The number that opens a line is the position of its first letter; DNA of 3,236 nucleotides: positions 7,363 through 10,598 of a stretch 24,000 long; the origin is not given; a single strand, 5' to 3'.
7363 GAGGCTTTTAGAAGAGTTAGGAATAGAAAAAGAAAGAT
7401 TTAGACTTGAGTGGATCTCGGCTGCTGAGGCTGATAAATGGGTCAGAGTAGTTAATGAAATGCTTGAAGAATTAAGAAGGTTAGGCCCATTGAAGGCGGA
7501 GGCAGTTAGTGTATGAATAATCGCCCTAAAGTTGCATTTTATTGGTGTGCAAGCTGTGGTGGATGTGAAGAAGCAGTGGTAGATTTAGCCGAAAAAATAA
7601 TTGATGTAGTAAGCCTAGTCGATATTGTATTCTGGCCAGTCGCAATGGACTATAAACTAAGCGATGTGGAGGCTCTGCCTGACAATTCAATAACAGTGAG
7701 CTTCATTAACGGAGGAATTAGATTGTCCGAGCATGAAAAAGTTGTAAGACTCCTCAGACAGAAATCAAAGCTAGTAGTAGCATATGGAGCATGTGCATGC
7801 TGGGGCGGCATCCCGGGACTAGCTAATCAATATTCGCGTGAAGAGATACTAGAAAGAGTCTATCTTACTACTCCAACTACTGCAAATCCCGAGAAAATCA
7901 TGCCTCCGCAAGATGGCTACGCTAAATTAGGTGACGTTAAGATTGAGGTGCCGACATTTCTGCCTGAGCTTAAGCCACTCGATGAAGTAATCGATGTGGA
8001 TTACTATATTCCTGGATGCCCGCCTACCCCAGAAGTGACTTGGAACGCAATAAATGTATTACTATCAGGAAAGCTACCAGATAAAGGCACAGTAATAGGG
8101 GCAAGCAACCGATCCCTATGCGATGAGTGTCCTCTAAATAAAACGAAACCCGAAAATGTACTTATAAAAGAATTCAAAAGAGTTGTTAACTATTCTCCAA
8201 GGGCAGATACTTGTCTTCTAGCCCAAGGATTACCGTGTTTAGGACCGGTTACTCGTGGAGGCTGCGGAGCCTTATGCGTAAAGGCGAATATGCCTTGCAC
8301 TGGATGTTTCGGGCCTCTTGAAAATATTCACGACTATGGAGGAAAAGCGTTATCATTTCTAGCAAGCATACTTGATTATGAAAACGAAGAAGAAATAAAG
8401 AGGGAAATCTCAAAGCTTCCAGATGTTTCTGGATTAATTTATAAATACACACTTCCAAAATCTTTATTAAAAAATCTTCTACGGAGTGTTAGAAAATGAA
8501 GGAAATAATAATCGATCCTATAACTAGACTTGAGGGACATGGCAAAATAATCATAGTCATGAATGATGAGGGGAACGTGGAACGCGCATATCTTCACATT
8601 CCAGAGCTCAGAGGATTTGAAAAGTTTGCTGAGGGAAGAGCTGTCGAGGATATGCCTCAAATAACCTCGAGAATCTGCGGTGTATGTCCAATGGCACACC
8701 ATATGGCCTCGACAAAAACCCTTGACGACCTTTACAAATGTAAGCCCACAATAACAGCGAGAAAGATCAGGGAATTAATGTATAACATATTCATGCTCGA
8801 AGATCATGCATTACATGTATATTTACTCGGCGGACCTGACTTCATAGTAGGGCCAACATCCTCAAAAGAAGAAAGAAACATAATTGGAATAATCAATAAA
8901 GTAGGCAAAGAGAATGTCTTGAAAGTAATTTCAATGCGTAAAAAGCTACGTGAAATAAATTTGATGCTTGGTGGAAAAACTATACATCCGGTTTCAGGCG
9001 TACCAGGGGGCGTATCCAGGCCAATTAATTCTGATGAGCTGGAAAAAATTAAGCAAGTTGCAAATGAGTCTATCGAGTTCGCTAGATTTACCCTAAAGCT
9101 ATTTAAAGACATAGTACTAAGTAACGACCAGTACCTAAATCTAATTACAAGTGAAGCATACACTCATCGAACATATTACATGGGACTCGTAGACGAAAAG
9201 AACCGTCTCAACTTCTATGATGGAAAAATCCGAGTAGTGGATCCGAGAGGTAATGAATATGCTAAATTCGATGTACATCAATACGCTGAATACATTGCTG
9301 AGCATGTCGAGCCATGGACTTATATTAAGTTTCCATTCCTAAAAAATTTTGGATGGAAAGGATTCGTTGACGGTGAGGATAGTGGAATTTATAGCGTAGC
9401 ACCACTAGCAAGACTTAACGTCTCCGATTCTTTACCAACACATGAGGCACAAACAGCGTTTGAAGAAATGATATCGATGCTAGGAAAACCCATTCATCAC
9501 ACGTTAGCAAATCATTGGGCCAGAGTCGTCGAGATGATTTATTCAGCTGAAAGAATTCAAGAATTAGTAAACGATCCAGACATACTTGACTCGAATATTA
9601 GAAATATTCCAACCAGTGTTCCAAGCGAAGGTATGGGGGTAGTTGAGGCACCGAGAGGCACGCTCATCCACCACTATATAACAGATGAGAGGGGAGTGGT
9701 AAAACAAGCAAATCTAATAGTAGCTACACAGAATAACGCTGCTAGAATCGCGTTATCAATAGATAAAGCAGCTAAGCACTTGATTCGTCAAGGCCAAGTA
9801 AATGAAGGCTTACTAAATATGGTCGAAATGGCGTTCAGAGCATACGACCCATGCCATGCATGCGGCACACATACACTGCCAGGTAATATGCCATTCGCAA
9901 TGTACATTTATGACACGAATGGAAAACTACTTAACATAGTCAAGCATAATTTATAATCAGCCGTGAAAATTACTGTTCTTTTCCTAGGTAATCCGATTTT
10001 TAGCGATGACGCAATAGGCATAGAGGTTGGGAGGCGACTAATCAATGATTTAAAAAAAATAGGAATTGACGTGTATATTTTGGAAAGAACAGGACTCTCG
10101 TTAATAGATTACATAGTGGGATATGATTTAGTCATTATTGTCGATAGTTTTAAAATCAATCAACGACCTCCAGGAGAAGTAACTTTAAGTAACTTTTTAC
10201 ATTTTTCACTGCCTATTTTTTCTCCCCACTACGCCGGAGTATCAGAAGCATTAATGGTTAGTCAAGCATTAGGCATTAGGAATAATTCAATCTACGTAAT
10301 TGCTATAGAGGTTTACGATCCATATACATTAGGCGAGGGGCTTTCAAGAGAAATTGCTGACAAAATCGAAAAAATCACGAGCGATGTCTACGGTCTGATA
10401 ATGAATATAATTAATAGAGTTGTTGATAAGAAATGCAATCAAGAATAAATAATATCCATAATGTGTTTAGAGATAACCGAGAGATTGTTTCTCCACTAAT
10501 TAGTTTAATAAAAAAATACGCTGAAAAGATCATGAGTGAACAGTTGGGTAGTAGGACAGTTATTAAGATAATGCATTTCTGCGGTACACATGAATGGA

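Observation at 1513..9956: Mvh-type [NiFe] hydrogenase encoded with a Qmo-like membrane module (2x QmoC, QmoA-like, HdrA/QmoB-like) and no HdrB: a candidate quinone-linked, flavin-bifurcating hydrogenase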

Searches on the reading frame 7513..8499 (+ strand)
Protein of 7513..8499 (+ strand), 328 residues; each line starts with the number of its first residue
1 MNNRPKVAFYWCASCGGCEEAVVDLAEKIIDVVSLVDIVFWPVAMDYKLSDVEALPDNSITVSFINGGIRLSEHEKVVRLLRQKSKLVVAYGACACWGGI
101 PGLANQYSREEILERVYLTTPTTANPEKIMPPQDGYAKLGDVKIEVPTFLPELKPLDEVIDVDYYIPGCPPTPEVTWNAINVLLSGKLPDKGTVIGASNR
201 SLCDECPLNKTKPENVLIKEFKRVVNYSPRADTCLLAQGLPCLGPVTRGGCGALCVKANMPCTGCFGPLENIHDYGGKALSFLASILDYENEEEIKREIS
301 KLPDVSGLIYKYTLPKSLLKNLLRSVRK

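Call 3: search_protein_families(library=pfam, proteins=[window:7513-8499:+], max_evalue=0.01)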
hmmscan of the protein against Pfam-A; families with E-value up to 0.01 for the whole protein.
window:7513-8499:+ (328 aa): 1 family
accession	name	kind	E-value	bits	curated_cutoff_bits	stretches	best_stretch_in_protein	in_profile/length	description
PF01058.29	Oxidored_q6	-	3e-27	95.3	27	1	15-181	1-126/128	NADH ubiquinone oxidoreductase, 20 Kd subunit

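Call 6: search_protein_families(library=ncbifam, proteins=[window:7513-8499:+], max_evalue=0.001)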
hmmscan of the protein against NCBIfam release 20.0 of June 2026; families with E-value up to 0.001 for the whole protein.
window:7513-8499:+ (328 aa): 17 families
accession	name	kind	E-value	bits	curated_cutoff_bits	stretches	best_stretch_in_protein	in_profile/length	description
NF045875.1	F420_non_VhuG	exception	2.5e-67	227.1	450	1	1-320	1-282/286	F420-non-reducing hydrogenase subunit VhuG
NF040836.1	sulfhyd_HydD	equivalog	1.9e-25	89.5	500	2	3-139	4-132/261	NADPH-dependent hydrogenase/sulfhydrogenase 1 subunit delta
NF040831.1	sulfhyd_ShyD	equivalog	6.9e-25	88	460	1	8-298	4-233/240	NAD(P)-dependent hydrogenase/sulfhydrogenase 2 subunit delta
TIGR03294.1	FrhG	equivalog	2.5e-18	66.7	245.5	2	5-102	2-95/228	coenzyme F420 hydrogenase subunit gamma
NF005012.1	PRK06411.1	subfamily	4.8e-08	32.7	116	1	154-183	125-154/166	NADH-quinone oxidoreductase subunit NuoB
NF011392.0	PRK14817.1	equivalog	1.8e-07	31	271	1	154-183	127-156/182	NADH-quinone oxidoreductase subunit B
TIGR01957.1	nuoB_fam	subfamily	2.2e-07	30.9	142.7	1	153-182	108-137/145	NADH-quinone oxidoreductase subunit B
NF011395.0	PRK14820.1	equivalog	1.2e-06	28.4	263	1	153-178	123-148/180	NADH-quinone oxidoreductase subunit B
NF011390.0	PRK14815.1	equivalog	1.6e-06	27.6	281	1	153-182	123-152/183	NADH dehydrogenase subunit B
NF011394.0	PRK14819.1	equivalog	1.9e-06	27.6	312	1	153-182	122-151/264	NADH-quinone oxidoreductase subunit B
NF011388.0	PRK14813.1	equivalog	1.2e-05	25.2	294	0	153-176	119-142/189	NADH dehydrogenase subunit B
TIGR00391.1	hydA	subfamily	2.4e-05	23.6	179.5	0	154-258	176-289/365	hydrogenase small subunit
NF011389.0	PRK14814.1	equivalog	3.8e-05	23.6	285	0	153-188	123-157/186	NADH dehydrogenase subunit B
NF011391.0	PRK14816.1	equivalog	6e-05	22.7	283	0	154-178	144-168/196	NADH-quinone oxidoreductase subunit B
NF011393.0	PRK14818.1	equivalog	0.00011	21.7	255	1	154-176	122-144/173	NADH dehydrogenase subunit B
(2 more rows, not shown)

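Call 64: search_solved_structures(query=window:7513-8499:+, max_evalue=1e-10, show_alignments=1)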
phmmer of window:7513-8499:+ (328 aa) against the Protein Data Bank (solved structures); distinct sequences matched with E-value up to 1e-10: 11.
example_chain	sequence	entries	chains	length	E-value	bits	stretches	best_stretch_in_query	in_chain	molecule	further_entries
5odc_E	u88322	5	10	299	8.2e-67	229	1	6-319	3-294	Methyl-viologen reducing hydrogenase subunit G | Methyl-viologen reducing hydrogenase, subunit G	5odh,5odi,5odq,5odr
9sw2_E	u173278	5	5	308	4.8e-61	210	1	4-321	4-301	F420-non-reducing hydrogenase subunit G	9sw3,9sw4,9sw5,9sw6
9sfi_I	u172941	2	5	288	3.2e-58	200.7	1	3-320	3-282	F420-non-reducing hydrogenase small subunit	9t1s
7t2r_E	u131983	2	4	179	7.8e-28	100.8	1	4-190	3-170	NiFe hydrogenase small subunit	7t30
5xf9_C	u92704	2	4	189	7.7e-21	77.8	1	7-189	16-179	NAD-reducing hydrogenase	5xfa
9e15_A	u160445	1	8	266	9e-20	74.3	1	4-131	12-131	Sulfhydrogenase 1 subunit delta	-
9nez_A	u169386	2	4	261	1.2e-19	73.9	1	5-131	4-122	Sulfhydrogenase 1 subunit delta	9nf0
9e1j_A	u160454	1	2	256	1.7e-19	73.4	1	5-130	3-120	Sulfhydrogenase 1 subunit delta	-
6qgr_G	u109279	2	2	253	1e-15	61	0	6-103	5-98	Coenzyme F420 hydrogenase subunit gamma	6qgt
6qii_G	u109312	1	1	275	1.1e-15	60.8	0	3-103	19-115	Coenzyme F420 hydrogenase subunit gamma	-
9r51_C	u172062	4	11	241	6e-11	45.3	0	6-102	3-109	F420-reducing [NiFe]-hydrogenase from Methanothermococcus thermolithotrophicus subunit gam | F420-reducing [NiFe]-hydrogenase from Methanothermococcus thermolit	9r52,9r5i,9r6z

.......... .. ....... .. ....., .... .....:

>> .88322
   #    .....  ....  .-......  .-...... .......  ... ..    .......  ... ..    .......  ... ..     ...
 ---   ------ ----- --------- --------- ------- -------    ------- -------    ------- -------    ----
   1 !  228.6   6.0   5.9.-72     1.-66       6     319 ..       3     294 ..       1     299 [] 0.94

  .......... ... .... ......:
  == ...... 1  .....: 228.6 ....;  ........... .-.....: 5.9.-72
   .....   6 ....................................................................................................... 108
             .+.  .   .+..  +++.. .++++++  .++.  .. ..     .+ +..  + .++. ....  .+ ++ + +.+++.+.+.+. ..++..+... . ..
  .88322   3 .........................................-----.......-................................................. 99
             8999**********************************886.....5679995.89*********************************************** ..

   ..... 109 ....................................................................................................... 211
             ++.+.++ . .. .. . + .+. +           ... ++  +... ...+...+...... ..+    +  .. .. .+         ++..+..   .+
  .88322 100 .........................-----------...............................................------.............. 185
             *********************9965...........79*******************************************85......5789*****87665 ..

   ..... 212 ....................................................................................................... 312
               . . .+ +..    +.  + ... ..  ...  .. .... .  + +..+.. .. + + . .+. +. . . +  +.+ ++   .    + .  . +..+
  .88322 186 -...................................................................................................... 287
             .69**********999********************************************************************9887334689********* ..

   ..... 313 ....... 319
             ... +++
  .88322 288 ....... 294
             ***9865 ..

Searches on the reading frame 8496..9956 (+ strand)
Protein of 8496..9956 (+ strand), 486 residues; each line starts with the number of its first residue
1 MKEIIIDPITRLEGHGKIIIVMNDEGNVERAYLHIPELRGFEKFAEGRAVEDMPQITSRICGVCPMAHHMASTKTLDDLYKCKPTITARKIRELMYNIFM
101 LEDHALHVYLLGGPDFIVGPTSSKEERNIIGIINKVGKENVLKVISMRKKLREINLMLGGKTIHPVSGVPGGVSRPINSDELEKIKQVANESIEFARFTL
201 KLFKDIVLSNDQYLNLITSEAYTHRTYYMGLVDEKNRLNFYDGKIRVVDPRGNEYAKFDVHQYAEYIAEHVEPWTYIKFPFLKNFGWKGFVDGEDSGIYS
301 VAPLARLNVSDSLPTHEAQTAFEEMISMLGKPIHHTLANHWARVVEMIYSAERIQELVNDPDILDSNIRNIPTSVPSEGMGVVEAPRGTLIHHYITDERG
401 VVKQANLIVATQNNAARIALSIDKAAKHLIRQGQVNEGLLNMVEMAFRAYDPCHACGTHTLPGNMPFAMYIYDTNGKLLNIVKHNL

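Call 3: search_protein_families(library=pfam, proteins=[window:8496-9956:+], max_evalue=0.01)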
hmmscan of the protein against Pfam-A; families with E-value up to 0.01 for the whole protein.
window:8496-9956:+ (486 aa): 1 family
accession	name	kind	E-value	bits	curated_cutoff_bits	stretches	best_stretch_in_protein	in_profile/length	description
PF00374.24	NiFeSe_Hases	-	4.3e-38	132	25.8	2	39-117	1-79/508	Nickel-dependent hydrogenase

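Call 6: search_protein_families(library=ncbifam, proteins=[window:8496-9956:+], max_evalue=0.001)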
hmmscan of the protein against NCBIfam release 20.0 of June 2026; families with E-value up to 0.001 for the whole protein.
window:8496-9956:+ (486 aa): 11 families
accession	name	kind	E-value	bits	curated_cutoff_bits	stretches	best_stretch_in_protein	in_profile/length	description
NF041785.2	VhuA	equivalog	7.1e-114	380.6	800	1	1-430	1-417/418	F420-non-reducing hydrogenase Vhu subunit A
NF040828.1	sulfhyd_ShyA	equivalog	6.9e-53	180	700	1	4-460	3-412/415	NAD(P)-dependent hydrogenase/sulfhydrogenase 2 subunit alpha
NF033181.1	NiFeSe_hydrog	equivalog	7.3e-52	176.9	600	2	1-123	1-122/507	nickel-dependent hydrogenase large subunit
NF045518.1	H2_NiFeSe_large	exception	9.1e-48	163.2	780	1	3-461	3-482/485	NiFeSe hydrogenase large subunit HysA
TIGR03295.1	frhA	equivalog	1.7e-43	149.1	392.5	2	2-211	3-204/412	coenzyme F420 hydrogenase subunit alpha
NF040832.1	sulfhyd_HydA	equivalog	2e-39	135.9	880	1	4-460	5-423/426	NADPH-dependent hydrogenase/sulfhydrogenase 1 subunit alpha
NF007550.0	PRK10170.1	equivalog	1.9e-23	82.7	1101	2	3-117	18-132/597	Ni/Fe-hydrogenase large subunit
NF007778.0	PRK10467.1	equivalog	5.5e-23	81.1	969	1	2-117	3-117/567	hydrogenase 2 large subunit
NF041786.2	VhuU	equivalog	1.2e-07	31.4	70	1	435-461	3-29/45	F420-non-reducing hydrogenase selenoprotein subunit VhuU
NF004739.1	PRK06075.1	equivalog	1.7e-07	30.3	360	1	15-109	13-109/384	NADH-quinone oxidoreductase subunit D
TIGR01962.1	NuoD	equivalog_domain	8.5e-05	21.6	459.35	1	14-108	14-110/386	NADH dehydrogenase (quinone) subunit D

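Call 20: list_cluster_members(proteins=[P0001, window:8496-9956:+, window:5145-7091:+, window:2673-3803:+])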
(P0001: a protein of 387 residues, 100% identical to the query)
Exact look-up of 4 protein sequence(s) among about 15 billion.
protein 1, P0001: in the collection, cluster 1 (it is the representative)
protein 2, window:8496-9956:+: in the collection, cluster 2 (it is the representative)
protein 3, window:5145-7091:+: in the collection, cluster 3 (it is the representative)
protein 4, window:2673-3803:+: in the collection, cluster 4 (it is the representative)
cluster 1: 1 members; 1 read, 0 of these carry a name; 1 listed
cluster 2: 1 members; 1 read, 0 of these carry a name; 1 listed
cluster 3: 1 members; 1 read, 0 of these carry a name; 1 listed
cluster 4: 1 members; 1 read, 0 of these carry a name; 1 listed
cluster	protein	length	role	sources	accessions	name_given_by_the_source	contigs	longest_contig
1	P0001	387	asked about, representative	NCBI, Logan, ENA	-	-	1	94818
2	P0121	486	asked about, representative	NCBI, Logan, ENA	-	-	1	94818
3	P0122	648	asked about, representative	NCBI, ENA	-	-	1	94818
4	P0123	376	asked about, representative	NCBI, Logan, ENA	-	-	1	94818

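Call 29: search_solved_structures(query=window:8496-9956:+, max_evalue=1e-10)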
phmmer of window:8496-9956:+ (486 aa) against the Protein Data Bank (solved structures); distinct sequences matched with E-value up to 1e-10: 65 (the best 60 are shown).
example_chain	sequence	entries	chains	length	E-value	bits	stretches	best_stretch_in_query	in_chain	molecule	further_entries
5odc_F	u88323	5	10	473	3.2e-110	372.4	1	3-475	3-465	Methyl-viologen reducing hydrogenase subunit A | Methyl-viologen reducing hydrogenase, subunit A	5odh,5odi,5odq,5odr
7t2r_D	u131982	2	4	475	7.1e-110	371.2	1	4-482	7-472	NiFe hydrogenase large subunit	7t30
9sw2_F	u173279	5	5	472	2.7e-104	352.8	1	3-479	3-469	F420-non-reducing hydrogenase subunit A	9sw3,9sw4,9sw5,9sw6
9sfi_g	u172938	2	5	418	7.3e-97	328.3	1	3-427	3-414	Coenzyme F420-reducing hydrogenase, alpha subunit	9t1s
5xf9_D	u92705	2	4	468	1.5e-85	291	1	3-459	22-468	NAD-reducing hydrogenase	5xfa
6qgt_A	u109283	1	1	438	6e-34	120.9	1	3-208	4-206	F420-reducing hydrogenase, subunit alpha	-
6qgr_A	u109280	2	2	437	6.5e-34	120.8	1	3-208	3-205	Coenzyme F420 hydrogenase subunit alpha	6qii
5jsu_B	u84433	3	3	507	2.2e-32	115.7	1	4-179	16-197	Periplasmic [NiFeSe] hydrogenase, large subunit, selenocysteine-containing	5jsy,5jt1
5jsh_B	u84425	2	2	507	6.8e-31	110.8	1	4-179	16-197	Periplasmic [NiFeSe] hydrogenase, large subunit, selenocysteine-containing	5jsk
6z8o_B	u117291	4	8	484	2e-30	109.3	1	4-179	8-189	Periplasmic [NiFeSe] hydrogenase, large subunit, selenocysteine-containing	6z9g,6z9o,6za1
6ru9_B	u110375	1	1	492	2.1e-30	109.2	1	4-179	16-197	Periplasmic [NiFeSe] hydrogenase, large subunit, selenocysteine-containing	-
6z8m_B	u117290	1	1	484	4.8e-30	108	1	4-179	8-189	Periplasmic [NiFeSe] hydrogenase, large subunit, selenocysteine-containing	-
6rtp_B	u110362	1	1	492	4.9e-30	108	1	4-179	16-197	Periplasmic [NiFeSe] hydrogenase, large subunit, selenocysteine-containing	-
6ruc_B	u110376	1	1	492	5.1e-30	107.9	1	4-179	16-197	Periplasmic [NiFeSe] hydrogenase, large subunit, selenocysteine-containing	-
9nez_D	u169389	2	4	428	6.2e-30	107.6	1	4-460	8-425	Sulfhydrogenase 1 subunit alpha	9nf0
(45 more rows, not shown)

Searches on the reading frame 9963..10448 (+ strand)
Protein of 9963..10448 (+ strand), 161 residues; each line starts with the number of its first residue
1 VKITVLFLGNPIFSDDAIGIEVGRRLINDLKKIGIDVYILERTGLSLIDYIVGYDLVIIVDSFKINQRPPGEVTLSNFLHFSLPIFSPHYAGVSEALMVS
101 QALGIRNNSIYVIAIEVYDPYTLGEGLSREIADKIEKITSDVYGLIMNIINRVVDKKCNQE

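Call 4: search_protein_families(library=pfam, proteins=[window:9963-10448:+], max_evalue=0.01)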
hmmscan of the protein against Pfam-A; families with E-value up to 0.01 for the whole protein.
window:9963-10448:+ (161 aa): 1 family
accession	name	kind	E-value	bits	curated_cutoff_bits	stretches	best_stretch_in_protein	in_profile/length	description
PF01750.23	HycI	-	1.9e-06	28.1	23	1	44-140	26-125/130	Hydrogenase maturation protease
